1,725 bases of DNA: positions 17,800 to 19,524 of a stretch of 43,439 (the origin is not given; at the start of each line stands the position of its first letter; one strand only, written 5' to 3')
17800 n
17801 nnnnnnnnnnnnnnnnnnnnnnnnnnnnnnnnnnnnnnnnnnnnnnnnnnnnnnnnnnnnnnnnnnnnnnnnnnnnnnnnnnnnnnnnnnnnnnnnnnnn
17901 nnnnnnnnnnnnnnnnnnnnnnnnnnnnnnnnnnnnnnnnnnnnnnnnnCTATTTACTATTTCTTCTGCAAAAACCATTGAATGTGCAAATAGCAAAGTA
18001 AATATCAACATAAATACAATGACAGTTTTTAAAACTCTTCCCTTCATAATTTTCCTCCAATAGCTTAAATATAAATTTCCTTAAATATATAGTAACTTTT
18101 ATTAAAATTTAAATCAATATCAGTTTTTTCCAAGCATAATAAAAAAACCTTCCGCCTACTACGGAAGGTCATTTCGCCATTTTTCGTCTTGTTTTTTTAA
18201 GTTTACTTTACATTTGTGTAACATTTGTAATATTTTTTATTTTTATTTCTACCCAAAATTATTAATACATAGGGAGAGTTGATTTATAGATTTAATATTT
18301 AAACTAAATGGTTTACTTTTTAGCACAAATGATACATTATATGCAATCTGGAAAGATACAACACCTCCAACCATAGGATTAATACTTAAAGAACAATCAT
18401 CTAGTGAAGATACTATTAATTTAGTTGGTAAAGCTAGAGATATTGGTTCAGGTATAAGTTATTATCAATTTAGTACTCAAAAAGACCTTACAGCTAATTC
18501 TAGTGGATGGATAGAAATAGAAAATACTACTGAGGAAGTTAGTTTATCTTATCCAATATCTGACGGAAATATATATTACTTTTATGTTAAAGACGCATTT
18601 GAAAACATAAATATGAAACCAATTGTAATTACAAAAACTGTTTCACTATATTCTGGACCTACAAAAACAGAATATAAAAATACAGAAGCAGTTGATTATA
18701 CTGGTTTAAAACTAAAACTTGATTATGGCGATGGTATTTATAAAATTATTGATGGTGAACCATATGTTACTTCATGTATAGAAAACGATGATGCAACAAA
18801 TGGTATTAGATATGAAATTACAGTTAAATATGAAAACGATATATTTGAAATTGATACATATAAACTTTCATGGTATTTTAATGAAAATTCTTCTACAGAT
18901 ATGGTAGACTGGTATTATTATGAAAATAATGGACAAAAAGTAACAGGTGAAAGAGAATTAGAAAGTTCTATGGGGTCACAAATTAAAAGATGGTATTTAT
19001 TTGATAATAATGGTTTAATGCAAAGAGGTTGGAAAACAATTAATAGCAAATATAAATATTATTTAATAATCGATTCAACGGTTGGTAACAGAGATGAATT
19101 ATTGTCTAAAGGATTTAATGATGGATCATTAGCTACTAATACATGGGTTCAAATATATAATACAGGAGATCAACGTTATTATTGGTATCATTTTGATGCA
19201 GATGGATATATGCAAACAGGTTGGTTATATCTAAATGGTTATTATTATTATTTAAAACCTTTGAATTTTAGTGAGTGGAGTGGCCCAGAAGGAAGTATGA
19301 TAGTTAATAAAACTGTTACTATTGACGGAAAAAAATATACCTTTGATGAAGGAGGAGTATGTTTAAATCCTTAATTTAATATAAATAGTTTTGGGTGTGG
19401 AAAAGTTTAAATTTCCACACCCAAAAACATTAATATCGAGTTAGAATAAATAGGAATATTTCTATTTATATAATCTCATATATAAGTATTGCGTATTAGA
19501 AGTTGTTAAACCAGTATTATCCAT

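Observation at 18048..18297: Non-coding module upstream of A3 is nearly identical to the one upstream of A2, far more conserved than the flanking genes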

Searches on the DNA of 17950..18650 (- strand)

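Call 9: search_rna_families(source=window, start=17950, end=18650, threshold=evalue, max_evalue=10)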
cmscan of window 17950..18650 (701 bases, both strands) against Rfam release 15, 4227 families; matches with E-value up to 10: 7.
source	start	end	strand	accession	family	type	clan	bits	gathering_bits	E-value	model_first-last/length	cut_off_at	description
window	18134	18220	-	RF02860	Arrc14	Gene; sRNA;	-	25.9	99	0.13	1-167/167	no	Actinobacillus sRNA 14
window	18136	18206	-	RF02371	PyrG_leader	Cis-reg; leader;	-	22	65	2.2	1-78/78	no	PyrG leader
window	18412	18474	-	RF00536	snoMe28S-Cm3227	Gene; snRNA; snoRNA; CD-box;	-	20.9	43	2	1-82/82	no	Small nucleolar RNA Me28S-Cm3227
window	18139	18214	-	RF01859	Phe_leader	Cis-reg; leader;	-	16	55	8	1-125/125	no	Phenylalanine leader peptide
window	18455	18561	+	RF00443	SNORA27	Gene; snRNA; snoRNA; HACA-box;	CL00032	14.6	64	8.4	1-127/127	no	Small nucleolar RNA SNORA27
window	18578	18613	-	RF02143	HYMAI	Gene; lncRNA;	-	11.8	80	7.3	204-241/241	no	Hydatidiform mole associated and imprinted conserved region 1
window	18481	18576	+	RF00893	MIR854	Gene; miRNA;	-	10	50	5.7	97-194/221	no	MIR854 microRNA precursor family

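Call 89: search_dna_similar(query=window:18040-18300:-, collection=plasmids, mode=distant, max_rows=8)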
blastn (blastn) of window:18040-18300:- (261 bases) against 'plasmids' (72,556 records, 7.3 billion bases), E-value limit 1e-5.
No match.

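Call 90: search_dna_similar(query=window:18040-18300:-, collection=phages, mode=distant, max_rows=8)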
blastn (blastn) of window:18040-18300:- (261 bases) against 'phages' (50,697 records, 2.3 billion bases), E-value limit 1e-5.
No match.

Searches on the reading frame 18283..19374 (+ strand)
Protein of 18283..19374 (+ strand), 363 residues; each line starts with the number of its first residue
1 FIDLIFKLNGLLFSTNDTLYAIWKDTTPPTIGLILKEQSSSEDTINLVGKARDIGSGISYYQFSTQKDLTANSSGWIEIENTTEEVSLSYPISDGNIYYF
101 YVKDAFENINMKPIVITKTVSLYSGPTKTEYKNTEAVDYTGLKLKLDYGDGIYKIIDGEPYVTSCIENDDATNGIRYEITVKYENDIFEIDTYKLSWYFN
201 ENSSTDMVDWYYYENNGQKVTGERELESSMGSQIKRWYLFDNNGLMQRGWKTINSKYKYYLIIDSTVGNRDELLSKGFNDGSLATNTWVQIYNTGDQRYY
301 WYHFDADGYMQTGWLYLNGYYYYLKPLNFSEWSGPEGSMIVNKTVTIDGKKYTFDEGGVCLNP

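Call 72: search_protein_families(library=pfam, proteins=[window:18283-19374:+], max_evalue=0.01)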
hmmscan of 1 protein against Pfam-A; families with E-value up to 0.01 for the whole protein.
window:18283-19374:+ (363 aa): 1 family
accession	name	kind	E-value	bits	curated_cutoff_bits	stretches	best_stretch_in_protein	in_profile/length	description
PF19127.6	Choline_bind_3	-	7.5e-09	35.8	27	1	300-326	10-37/47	Choline-binding repeat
